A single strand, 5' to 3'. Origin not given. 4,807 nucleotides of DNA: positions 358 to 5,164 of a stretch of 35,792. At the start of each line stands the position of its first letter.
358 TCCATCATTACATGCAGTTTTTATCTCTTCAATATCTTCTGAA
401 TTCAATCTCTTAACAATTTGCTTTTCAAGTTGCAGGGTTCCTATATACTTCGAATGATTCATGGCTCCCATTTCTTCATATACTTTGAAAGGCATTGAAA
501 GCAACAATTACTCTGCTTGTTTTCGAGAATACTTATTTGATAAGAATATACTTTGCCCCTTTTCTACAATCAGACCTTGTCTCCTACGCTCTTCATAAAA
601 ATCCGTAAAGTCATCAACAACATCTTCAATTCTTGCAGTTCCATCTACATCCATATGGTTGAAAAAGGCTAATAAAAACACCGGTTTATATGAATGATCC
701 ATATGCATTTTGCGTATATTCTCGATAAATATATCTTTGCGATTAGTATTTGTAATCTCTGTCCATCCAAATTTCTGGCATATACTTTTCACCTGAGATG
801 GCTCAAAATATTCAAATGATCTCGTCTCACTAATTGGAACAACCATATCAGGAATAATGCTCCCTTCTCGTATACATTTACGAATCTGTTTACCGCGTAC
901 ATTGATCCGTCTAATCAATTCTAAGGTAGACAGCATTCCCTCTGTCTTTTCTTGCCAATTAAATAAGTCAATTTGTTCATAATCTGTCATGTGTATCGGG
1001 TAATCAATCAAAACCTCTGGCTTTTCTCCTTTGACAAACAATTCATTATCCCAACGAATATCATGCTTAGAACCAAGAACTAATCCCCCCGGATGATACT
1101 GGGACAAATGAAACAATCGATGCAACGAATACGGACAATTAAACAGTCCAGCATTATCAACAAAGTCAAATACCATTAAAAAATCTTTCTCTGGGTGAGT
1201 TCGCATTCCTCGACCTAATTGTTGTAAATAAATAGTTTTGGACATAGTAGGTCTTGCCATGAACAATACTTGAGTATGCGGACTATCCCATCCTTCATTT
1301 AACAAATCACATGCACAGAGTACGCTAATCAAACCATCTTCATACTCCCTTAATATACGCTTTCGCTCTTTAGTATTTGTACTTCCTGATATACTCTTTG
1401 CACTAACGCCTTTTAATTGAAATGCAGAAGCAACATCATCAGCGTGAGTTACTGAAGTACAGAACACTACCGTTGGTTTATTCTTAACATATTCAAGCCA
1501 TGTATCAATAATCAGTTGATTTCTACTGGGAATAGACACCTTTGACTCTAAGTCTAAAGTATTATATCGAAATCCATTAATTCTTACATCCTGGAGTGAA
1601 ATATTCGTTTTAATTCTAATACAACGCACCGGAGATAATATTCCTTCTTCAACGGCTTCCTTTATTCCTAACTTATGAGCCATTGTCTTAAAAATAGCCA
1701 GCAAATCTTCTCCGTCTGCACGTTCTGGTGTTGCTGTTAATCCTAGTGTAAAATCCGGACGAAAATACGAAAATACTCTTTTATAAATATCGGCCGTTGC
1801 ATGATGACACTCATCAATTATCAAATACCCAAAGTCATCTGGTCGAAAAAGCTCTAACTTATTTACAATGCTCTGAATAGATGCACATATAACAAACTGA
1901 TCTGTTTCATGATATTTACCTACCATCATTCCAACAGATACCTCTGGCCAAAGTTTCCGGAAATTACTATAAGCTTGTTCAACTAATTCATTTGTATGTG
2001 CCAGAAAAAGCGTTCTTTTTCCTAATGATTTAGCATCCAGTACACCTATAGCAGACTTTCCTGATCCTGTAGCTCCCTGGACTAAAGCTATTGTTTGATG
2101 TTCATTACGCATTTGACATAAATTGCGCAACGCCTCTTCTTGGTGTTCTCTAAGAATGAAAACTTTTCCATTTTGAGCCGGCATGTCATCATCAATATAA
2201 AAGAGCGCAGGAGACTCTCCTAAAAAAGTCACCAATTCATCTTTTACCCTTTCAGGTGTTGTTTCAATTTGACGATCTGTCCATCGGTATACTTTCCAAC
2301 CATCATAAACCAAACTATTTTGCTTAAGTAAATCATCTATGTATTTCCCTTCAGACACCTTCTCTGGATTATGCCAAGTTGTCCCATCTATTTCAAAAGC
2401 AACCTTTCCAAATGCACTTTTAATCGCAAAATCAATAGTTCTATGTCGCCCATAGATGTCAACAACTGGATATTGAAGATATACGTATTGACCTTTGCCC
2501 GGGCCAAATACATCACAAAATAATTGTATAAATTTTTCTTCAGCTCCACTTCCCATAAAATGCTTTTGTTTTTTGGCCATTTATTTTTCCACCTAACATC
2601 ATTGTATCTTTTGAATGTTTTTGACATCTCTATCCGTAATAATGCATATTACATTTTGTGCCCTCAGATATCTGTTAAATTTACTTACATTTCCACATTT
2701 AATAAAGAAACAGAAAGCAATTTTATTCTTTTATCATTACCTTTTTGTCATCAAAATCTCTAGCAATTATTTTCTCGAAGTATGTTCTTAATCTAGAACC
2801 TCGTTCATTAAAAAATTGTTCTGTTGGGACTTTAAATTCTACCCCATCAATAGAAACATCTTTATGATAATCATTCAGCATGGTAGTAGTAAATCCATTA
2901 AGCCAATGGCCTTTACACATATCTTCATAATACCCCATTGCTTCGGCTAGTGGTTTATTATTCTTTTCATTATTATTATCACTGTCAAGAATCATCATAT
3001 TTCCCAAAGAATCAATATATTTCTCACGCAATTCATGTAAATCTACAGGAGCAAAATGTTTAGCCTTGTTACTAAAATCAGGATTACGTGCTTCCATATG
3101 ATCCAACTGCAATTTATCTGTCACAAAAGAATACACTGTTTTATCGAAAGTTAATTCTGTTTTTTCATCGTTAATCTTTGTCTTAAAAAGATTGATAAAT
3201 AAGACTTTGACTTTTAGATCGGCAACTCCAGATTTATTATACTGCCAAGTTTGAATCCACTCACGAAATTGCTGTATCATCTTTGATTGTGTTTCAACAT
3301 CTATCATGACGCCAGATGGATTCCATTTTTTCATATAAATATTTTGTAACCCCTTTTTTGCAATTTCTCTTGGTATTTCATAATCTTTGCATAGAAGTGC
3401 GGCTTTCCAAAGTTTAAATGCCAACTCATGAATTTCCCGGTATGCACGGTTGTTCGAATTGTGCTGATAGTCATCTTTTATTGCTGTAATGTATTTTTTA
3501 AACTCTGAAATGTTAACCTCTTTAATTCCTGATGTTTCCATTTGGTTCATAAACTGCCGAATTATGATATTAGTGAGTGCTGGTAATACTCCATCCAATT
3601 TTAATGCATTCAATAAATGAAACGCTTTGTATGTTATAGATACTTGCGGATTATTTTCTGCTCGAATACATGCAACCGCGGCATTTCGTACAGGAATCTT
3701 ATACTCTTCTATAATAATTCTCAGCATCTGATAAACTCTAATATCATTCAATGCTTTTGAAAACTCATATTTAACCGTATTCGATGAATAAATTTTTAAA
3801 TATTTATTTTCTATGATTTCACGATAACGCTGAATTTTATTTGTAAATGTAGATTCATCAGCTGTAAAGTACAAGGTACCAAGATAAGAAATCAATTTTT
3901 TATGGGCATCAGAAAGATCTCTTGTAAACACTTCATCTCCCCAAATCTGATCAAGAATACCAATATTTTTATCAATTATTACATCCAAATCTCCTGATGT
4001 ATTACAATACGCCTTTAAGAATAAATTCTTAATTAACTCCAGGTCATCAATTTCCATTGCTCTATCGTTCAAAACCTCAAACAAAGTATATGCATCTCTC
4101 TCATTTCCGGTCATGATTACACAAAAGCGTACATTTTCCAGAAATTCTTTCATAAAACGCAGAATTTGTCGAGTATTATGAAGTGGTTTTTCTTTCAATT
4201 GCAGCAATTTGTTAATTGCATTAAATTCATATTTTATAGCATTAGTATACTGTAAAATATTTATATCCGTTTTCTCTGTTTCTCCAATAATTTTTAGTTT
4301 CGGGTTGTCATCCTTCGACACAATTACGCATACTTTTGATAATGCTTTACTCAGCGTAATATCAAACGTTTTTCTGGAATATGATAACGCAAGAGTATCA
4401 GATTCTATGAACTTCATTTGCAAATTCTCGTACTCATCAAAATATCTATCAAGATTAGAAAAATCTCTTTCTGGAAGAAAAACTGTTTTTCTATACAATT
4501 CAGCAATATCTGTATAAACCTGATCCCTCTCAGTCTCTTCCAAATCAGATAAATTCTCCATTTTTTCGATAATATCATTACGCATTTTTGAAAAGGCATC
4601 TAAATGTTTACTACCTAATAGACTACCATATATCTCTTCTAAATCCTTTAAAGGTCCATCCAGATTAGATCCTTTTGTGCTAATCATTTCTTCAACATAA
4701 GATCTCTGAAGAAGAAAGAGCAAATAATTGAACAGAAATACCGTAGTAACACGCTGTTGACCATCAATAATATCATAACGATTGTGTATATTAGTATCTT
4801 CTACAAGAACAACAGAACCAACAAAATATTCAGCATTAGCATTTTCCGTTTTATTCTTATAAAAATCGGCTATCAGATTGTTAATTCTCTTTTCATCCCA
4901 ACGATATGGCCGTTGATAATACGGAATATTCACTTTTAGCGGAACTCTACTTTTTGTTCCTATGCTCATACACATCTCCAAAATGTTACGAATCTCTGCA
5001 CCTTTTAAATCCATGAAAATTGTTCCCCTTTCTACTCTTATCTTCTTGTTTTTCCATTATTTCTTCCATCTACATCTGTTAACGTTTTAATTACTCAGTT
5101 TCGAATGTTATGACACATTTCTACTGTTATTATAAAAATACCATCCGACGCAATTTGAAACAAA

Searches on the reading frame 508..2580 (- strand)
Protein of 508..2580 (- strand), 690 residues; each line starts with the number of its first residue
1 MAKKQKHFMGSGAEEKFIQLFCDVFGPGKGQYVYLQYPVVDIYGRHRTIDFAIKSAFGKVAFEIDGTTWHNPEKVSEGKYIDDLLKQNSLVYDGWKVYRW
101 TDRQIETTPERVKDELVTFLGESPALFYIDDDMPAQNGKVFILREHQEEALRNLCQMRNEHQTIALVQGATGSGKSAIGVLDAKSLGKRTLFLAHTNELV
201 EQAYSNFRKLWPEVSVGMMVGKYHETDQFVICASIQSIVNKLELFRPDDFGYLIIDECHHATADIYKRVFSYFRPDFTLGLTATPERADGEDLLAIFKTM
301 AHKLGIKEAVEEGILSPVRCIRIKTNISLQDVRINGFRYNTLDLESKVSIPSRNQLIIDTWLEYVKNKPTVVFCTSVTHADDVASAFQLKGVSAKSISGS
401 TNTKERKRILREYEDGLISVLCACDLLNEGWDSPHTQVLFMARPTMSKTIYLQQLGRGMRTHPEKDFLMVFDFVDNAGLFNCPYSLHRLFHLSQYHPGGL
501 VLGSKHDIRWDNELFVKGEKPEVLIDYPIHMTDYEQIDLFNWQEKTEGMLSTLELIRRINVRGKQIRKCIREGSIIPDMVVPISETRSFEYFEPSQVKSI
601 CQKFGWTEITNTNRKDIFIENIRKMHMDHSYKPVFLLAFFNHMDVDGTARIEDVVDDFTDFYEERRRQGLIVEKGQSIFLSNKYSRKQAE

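Call 7: search_protein_families(library=pfam, proteins=[window:508-2580:-], max_evalue=0.001)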
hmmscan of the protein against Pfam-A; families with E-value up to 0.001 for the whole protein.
window:508-2580:- (690 aa): 6 families
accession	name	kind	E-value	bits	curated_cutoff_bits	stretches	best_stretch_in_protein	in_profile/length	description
PF04851.21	ResIII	-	2.9e-34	118.8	22.5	1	143-287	4-164/164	Type III restriction enzyme, res subunit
PF00271.37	Helicase_C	-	2e-14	54.2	23.5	1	362-461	10-109/110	Helicase conserved C-terminal domain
PF00270.35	DEAD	-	5.3e-12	46.2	26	1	145-286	2-161/167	DEAD/DEAH box helicase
PF18766.7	SWI2_SNF2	-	2.6e-09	37.5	26.7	1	148-331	3-201/221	SWI2/SNF2 ATPase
PF18741.7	MTES_1575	-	2.7e-05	24.6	38.2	1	46-119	24-95/96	REase_MTES_1575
PF13191.12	AAA_16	-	0.0005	21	32.6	0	141-195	2-58/167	AAA ATPase domain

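Call 90: search_protein_families(library=padloc, proteins=[window:508-2580:-], max_evalue=0.00001)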
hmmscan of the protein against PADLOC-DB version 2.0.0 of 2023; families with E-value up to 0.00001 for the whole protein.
window:508-2580:- (690 aa): 15 families
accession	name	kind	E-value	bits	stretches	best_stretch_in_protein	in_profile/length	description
PDLC03658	mREase_IV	-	4.6e-49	164.9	1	146-476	226-560/953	Type IV methyl-directed restriction enzyme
PDLC03659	mREase_IV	-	2.7e-48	162.6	1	146-475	222-567/945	Type IV methyl-directed restriction enzyme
PDLC02707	PbeA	-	3.6e-27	93.3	2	366-474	522-630/672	PbeA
PDLC02704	PbeA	-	3.2e-22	76.8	2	378-474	548-644/682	PbeA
PDLC03047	REase_I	-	4.5e-20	69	1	94-347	293-552/1107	Type I restriction enzyme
PDLC03049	REase_I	-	2.8e-18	63.3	1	155-481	180-546/807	Type I restriction enzyme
PDLC02706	PbeA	-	2.7e-14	50.7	1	401-474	599-672/722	PbeA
PDLC02705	PbeA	-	4.7e-13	46.2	1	369-474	527-633/691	PbeA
PDLC04987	PDC-S28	-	1.8e-09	34.5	1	133-308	27-200/846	-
PDLC01439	typeIV_DinG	-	1.2e-08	32.1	0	354-436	391-472/575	CAS-IV-A; associated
PDLC04986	PDC-S28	-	1e-07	28.7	1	135-266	28-167/831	-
PDLC03928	PsyrT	-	1.6e-07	28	1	367-462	241-336/689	-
PDLC01089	C3a193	-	1e-06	25.4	1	233-462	361-583/983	poss. alt. Cas3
PDLC02870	DpdF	-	1.5e-06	25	1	366-472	225-331/534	DpdF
PDLC03042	REase_I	-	3.5e-06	22.7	0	339-475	693-846/1170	Type I restriction enzyme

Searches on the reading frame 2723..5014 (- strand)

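Call 7: search_protein_families(library=pfam, proteins=[window:2723-5014:-], max_evalue=0.001)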
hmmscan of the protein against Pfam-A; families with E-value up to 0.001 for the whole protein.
window:2723-5014:- (763 aa): 2 families
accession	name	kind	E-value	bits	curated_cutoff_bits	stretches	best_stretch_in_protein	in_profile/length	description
PF03235.19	GmrSD_N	-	9.7e-26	91.5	33.2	1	28-333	12-199/199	GmrSD restriction endonuclease, N-terminal domain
PF07510.16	GmrSD_C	-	9.6e-05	22.7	23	1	619-698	40-108/138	GmrSD restriction endonucleases, C-terminal domain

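Call 90: search_protein_families(library=padloc, proteins=[window:2723-5014:-], max_evalue=0.00001)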
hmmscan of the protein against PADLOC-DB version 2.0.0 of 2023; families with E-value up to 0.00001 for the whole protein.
window:2723-5014:- (763 aa): 19 families
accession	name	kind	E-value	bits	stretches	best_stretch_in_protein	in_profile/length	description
PDLC04155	HEC-06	-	5.8e-28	95.7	2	18-95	12-86/562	-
PDLC02695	Orf5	-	1.3e-27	94.4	2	27-102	19-101/601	Orf5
PDLC04157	HEC-06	-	2e-27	94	2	27-95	22-88/558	-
PDLC04154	HEC-06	-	4.2e-26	89.7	2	27-96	23-89/569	-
PDLC02687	Orf5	-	1.2e-22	78.3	2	27-95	17-82/543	Orf5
PDLC02700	Orf5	-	1e-21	75.3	1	27-94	11-78/555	Orf5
PDLC02701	Orf5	-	4.3e-21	73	2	29-96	21-96/596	Orf5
PDLC02691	Orf5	-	7.1e-19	65.8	1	27-112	20-103/579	Orf5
PDLC02690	Orf5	-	2.3e-17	61.1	1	29-212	11-188/531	Orf5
PDLC02792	SspE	-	3.7e-17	60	1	29-316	25-325/771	SspE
PDLC02693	Orf5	-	1e-13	49.2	1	29-96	10-80/543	Orf5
PDLC02699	Orf5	-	1.6e-13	48.3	1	29-95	2-62/530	Orf5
PDLC04156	HEC-06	-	1.7e-13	48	1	27-98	20-90/562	-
PDLC02698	Orf5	-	1.8e-13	48.1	2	28-136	20-128/573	Orf5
PDLC02692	Orf5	-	1.6e-11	41.6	1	26-95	6-77/558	Orf5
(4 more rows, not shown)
